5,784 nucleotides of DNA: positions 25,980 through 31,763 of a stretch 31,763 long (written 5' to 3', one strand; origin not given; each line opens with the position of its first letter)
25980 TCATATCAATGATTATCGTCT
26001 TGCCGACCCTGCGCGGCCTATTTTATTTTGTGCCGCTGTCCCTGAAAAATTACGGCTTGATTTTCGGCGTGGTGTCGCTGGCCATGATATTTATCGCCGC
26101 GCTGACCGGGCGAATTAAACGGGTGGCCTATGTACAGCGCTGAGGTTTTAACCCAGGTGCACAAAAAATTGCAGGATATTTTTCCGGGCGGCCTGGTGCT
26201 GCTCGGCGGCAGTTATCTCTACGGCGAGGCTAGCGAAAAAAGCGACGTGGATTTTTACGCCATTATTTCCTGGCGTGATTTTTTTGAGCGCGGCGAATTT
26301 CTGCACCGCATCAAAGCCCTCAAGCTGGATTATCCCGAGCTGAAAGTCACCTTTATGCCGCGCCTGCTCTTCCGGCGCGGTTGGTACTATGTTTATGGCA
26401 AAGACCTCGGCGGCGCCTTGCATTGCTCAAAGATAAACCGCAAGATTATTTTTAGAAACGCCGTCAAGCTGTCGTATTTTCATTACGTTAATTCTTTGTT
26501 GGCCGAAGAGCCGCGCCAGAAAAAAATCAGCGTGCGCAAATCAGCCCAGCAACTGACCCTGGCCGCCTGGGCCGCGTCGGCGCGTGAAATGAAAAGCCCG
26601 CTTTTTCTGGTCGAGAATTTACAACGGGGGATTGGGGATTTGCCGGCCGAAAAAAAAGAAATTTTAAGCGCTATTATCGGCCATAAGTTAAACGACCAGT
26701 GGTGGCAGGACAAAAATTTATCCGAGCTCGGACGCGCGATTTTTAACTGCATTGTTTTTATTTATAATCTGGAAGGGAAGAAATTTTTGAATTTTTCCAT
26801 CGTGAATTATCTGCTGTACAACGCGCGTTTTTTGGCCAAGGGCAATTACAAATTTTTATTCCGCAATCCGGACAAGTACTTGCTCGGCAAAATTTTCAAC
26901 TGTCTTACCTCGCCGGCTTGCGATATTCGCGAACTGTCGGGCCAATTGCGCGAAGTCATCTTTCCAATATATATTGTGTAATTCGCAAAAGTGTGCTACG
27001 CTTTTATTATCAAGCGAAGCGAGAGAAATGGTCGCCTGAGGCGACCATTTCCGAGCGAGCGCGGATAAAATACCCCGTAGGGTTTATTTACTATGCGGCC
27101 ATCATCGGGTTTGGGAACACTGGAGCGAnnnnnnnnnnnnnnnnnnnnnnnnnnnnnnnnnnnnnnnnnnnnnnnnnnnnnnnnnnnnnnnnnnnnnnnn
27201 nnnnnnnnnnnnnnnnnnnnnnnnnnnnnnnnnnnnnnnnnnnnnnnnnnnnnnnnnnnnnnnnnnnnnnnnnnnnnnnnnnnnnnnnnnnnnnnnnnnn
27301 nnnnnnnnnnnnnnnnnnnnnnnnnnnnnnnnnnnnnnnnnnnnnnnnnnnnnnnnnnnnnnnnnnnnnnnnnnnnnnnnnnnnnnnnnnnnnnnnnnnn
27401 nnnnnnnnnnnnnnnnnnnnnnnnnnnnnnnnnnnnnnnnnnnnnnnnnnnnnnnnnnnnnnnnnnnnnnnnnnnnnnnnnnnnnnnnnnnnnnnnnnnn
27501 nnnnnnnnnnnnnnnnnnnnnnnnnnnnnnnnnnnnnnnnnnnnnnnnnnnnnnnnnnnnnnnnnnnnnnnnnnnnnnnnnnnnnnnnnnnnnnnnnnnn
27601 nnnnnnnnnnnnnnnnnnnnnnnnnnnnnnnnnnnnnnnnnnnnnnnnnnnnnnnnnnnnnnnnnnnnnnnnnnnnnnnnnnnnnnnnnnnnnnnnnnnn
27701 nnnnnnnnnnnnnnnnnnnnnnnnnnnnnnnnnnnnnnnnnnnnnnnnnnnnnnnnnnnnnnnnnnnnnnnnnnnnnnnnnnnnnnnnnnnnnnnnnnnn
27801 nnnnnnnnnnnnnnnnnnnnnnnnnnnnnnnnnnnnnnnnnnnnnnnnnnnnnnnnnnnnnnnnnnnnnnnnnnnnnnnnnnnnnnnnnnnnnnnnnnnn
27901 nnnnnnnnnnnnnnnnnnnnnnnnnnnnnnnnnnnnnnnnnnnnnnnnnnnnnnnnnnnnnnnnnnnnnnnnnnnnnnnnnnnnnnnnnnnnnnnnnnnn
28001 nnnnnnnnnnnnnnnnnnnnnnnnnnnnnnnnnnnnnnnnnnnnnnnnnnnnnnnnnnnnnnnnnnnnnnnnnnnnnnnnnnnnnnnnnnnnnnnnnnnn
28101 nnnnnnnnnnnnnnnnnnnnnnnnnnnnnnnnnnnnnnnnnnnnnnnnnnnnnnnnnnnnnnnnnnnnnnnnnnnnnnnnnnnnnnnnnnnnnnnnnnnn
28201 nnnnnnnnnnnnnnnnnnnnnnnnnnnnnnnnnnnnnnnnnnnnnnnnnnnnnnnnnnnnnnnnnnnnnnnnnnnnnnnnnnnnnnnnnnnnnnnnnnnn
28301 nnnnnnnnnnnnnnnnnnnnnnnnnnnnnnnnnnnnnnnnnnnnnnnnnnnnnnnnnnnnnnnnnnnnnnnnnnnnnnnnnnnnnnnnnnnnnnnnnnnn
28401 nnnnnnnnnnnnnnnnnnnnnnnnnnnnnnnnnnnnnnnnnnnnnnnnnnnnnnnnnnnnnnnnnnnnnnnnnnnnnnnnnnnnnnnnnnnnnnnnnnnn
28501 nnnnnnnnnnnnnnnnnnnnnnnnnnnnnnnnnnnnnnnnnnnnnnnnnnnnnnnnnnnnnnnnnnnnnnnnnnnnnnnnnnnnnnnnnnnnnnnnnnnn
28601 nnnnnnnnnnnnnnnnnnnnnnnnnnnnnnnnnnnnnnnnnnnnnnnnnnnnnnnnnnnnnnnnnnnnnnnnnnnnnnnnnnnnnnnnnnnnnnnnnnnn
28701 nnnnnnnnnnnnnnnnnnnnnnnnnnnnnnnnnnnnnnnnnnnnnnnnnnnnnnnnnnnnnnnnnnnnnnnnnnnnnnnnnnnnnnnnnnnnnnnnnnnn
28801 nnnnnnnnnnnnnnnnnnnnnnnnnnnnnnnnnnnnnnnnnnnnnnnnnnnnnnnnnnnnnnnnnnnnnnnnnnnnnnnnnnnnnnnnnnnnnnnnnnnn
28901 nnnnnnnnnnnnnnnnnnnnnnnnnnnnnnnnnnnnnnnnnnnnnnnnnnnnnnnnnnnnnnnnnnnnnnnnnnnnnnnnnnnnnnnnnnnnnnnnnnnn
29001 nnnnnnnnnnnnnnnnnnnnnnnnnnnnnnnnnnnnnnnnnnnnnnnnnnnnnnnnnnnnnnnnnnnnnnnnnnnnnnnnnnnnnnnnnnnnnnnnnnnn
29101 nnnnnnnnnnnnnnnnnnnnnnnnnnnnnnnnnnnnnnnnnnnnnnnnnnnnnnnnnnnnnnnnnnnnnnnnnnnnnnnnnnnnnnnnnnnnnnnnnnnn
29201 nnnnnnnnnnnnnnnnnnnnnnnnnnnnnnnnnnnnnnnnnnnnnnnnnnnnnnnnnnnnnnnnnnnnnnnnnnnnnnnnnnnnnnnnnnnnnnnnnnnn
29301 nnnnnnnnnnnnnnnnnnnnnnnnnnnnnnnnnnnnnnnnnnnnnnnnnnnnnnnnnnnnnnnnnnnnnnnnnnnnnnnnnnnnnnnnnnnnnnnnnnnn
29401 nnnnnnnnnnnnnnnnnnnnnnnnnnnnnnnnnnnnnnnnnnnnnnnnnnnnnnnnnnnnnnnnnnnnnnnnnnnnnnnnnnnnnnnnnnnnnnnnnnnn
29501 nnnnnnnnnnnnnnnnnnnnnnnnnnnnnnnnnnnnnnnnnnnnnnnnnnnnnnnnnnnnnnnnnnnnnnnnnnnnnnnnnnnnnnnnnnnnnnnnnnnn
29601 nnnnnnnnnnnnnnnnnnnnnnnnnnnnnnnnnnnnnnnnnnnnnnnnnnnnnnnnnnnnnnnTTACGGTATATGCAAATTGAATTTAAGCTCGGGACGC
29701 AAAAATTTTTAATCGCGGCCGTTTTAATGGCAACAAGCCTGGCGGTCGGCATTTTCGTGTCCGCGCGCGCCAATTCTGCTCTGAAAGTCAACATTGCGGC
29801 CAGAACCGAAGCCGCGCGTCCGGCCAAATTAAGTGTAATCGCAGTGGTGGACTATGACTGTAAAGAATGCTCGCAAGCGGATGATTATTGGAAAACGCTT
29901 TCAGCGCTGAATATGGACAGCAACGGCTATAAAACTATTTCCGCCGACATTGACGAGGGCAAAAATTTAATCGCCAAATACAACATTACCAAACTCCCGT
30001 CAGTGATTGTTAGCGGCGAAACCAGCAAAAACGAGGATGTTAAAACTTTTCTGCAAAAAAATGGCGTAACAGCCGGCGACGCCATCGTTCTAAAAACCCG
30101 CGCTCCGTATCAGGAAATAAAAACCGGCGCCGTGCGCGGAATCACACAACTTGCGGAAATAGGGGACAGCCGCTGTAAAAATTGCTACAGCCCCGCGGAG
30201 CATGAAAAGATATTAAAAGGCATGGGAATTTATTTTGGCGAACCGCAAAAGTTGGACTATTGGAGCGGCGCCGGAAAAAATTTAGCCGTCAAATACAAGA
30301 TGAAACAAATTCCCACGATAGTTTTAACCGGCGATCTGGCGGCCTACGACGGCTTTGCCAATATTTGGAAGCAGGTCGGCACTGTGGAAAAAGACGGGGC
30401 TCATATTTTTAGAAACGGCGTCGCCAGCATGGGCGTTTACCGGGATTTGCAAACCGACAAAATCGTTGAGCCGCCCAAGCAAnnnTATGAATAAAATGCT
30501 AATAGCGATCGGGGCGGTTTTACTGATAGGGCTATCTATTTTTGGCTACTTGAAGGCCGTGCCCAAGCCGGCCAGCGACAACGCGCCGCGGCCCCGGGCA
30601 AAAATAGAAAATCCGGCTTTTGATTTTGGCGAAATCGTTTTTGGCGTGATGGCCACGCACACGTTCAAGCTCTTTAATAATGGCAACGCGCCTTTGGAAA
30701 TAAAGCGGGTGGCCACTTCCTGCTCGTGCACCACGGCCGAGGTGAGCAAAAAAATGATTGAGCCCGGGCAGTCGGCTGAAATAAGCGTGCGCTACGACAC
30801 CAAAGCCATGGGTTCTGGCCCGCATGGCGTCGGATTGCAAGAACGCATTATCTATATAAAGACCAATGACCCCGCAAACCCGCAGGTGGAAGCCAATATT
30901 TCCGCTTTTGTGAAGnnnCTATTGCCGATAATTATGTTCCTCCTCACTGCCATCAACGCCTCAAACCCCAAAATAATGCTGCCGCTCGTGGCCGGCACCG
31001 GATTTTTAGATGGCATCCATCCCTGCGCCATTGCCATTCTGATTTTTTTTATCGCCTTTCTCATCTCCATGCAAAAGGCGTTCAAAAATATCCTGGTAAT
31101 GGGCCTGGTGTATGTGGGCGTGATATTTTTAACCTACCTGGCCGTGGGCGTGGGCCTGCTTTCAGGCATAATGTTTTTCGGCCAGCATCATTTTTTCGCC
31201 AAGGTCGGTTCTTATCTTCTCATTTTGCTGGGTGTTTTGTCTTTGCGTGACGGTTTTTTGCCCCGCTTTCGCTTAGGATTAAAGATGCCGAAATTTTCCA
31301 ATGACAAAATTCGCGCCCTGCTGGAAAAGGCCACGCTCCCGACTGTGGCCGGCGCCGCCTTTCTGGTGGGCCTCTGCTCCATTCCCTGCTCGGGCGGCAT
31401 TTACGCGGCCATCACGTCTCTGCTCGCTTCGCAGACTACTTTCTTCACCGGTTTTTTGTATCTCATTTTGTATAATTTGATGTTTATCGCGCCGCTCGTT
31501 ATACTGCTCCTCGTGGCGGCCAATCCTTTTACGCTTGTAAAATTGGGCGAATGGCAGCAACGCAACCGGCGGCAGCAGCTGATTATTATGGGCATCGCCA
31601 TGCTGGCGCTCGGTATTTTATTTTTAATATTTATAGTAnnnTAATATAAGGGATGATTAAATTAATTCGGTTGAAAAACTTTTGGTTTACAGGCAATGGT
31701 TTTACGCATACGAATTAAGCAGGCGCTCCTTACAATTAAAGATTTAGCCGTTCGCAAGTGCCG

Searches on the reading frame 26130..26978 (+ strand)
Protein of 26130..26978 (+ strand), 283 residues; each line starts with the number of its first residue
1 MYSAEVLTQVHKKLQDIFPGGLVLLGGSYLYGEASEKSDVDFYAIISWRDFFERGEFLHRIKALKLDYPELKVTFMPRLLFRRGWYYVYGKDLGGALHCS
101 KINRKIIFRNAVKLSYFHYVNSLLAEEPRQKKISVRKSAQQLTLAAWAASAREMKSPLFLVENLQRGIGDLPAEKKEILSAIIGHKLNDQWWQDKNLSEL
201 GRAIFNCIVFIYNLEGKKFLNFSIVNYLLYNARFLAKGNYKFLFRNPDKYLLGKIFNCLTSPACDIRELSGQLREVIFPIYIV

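Call 3: search_protein_families(library=pfam, proteins=[window:26130-26978:+], max_evalue=0.1)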
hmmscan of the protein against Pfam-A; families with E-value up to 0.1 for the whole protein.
window:26130-26978:+ (283 aa): 3 families
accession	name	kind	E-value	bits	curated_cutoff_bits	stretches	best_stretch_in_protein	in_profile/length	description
PF01909.29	NTP_transf_2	-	1.7e-06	28.8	21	1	9-83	3-79/93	Nucleotidyltransferase domain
PF22600.2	MTPAP-like_central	-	0.02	15.4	27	1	5-64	24-83/139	Poly(A) RNA polymerase, mitochondrial-like, central palm domain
PF18765.7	Polbeta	-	0.083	13.5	26.9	0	23-64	16-58/93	Polymerase beta, Nucleotidyltransferase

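Call 4: search_protein_families(library=ncbifam, proteins=[window:26130-26978:+], max_evalue=0.1)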
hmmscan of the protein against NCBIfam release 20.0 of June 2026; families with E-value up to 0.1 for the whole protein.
window:26130-26978:+ (283 aa): 1 family
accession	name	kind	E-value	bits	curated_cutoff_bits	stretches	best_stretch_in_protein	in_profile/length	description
NF028535.0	ANT_4p_II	subfamily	0.039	13.2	350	1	22-51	21-50/251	ANT(4')-II family aminoglycoside nucleotidyltransferase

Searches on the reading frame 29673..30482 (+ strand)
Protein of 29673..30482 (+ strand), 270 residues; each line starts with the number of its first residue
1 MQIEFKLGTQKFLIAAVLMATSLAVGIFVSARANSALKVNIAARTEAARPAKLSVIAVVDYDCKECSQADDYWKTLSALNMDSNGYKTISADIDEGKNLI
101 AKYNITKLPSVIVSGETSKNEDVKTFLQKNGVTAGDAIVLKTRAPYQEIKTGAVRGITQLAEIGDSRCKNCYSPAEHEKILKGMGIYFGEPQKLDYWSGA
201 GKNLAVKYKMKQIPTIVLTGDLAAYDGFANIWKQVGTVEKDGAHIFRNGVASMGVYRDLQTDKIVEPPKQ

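Call 3: search_protein_families(library=pfam, proteins=[window:29673-30482:+], max_evalue=0.1)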
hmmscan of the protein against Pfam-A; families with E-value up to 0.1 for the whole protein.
window:29673-30482:+ (270 aa): 4 families
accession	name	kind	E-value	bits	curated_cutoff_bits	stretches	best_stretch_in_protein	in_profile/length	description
PF13192.12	Thioredoxin_3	-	0.00052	20.4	24.8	1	56-116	3-58/76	Thioredoxin domain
PF00085.26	Thioredoxin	-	0.0068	16.8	23.5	0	59-128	26-93/103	Thioredoxin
PF04756.19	OST3_OST6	-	0.032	14.1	27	1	60-121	43-109/294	OST3 / OST6 family, transporter family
PF13905.12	Thioredoxin_8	-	0.052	14.3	27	0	84-113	58-87/94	Thioredoxin-like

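Call 4: search_protein_families(library=ncbifam, proteins=[window:29673-30482:+], max_evalue=0.1)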
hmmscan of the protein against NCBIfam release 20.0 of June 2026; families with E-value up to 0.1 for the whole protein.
window:29673-30482:+ (270 aa): 3 families
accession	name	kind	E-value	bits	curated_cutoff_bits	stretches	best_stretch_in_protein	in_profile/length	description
TIGR02187.2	PDO_seleno_TRX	equivalog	8.9e-05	21.9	185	1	60-124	27-88/209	protein disulfide oxidoreductase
TIGR01068.1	thioredoxin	equivalog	0.00033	20.8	96.8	0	58-130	18-91/101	thioredoxin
NF008229.0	PRK10996.1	equivalog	0.098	12.4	125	0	57-114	55-113/141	thioredoxin TrxC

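Call 73: find_homologous_proteins(query=window:29673-30482:+)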
Query window:29673-30482:+ (270 aa): 7 proteins with E <= 0.001 among 1230 candidates.
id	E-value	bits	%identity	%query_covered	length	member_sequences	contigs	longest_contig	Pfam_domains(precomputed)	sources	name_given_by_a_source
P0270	1.6e-174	596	100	100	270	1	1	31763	-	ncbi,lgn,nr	ncbi:hypothetical protein EPN28_04730 [Patescibacteria group bacterium]|nr:MAG: hypothetical protein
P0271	6.2e-52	195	39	94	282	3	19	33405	PF13192.13,PF00085.27,PF14595.13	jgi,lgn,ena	-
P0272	5.0e-46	175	36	67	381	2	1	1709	PF00085.27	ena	-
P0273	7.8e-46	175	33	79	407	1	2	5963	PF13192.13,PF00085.27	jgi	-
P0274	4.2e-44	169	41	81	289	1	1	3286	PF13192.13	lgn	-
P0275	3.2e-41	160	50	62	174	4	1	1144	-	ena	-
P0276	2.2e-29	121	26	72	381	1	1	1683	PF13192.13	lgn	-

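Call 79: predict_structure(alignment_id=A3)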
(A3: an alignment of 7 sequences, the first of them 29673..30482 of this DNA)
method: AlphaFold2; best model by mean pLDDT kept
length: 270 residues; sequences in the alignment: 7
mean_pLDDT: 82.8   pTM: 0.68
mean pLDDT of the five models: 82.8, 82.1, 80.5, 80.4, 79.2
residues with pLDDT >= 90: 118; 70-90: 108; 50-70: 30; < 50: 14
segments of 3 or more residues with pLDDT < 50: 1-11
pLDDT, mean of each block of 10 residues (from residue 1): 40 52 54 68 73 91 87 79 79 96 95 88 87 92 92 93 90 84 86 93 94 92 88 89 85 85 81
secondary structure, 60 per line:
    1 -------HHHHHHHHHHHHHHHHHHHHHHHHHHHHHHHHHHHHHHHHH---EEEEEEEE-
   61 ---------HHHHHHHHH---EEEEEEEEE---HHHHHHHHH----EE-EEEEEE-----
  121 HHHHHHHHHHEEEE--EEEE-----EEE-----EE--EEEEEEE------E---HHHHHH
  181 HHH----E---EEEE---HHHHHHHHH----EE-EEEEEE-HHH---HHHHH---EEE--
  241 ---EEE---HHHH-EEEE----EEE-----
elements in order: H8-48 E52-59 H70-78 E82-90 H94-102 E110-115 H121-130 E131-134 E137-140 E146-148 E158-164 H175-183 E192-195 H199-207 E215-220 H228-232 E236-238 E244-246 H250-253 E255-258 E263-265

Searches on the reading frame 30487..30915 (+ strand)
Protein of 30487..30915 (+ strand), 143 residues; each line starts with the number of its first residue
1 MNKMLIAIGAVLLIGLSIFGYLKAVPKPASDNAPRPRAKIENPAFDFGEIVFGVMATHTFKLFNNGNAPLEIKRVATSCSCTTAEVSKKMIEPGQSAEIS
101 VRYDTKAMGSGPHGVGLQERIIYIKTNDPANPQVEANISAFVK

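Call 3: search_protein_families(library=pfam, proteins=[window:30487-30915:+], max_evalue=0.1)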
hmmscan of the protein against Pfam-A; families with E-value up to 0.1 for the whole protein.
window:30487-30915:+ (143 aa): 4 families
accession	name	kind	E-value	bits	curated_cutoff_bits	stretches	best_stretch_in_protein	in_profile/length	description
PF07610.17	DUF1573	-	1.1e-21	77.1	26.1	1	39-129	2-86/98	Protein of unknown function (DUF1573)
PF22544.2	HYDIN_VesB_CFA65-like_Ig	-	3.1e-14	53.4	25.5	1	38-138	3-97/100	HYDIN/CFA65/VesB-like, Ig-like domain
PF22067.2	Cep192_D3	-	0.0014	19.1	27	1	53-106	16-70/99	Cep192 domain 3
PF22064.2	Cep192_D2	-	0.059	14.1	27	1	43-82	12-55/154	Cep192 domain 2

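Call 4: search_protein_families(library=ncbifam, proteins=[window:30487-30915:+], max_evalue=0.1)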
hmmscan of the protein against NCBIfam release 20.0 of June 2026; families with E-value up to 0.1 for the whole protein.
window:30487-30915:+ (143 aa): 4 families
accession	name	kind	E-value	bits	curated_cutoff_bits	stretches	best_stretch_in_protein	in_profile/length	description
NF041425.1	OS_HP2_seleno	subfamily_domain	2.5e-20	72.6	100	1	41-143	2-98/98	OS_HP2 family (seleno)protein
NF012200.0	choice_anch_D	domain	4.8e-08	33.5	45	1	33-110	12-94/108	choice-of-anchor D domain-containing protein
NF046073.1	UpsA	equivalog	0.027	14.6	130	1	59-101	59-102/136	pilin subunit UpsA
TIGR02756.1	TraK_Ftype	equivalog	0.055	12.9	124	1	57-98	185-227/232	type-F conjugative transfer system secretin TraK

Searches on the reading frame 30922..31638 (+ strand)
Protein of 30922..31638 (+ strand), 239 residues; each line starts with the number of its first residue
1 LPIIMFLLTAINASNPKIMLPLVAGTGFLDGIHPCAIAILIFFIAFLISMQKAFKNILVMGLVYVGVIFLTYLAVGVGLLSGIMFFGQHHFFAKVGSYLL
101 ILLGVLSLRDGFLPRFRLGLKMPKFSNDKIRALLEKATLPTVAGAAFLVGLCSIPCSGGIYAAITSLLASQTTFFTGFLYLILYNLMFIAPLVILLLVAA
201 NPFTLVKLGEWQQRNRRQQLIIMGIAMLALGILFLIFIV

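Call 3: search_protein_families(library=pfam, proteins=[window:30922-31638:+], max_evalue=0.1)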
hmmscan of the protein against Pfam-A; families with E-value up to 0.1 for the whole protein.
window:30922-31638:+ (239 aa): 1 family
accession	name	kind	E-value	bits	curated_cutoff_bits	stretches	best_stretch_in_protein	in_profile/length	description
PF11139.14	SfLAP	-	5.7e-10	39.4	35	1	44-235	18-208/213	Sap, sulfolipid-1-addressing protein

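Call 4: search_protein_families(library=ncbifam, proteins=[window:30922-31638:+], max_evalue=0.1)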
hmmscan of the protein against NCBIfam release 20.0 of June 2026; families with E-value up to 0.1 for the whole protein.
window:30922-31638:+ (239 aa): 1 family
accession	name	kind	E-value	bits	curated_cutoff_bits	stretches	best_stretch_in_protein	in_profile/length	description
NF040495.1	tranport_ArsG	equivalog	0.0086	15.5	200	1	26-236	13-222/225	aromatic aminobenezylarsenical efflux permease ArsG family transporter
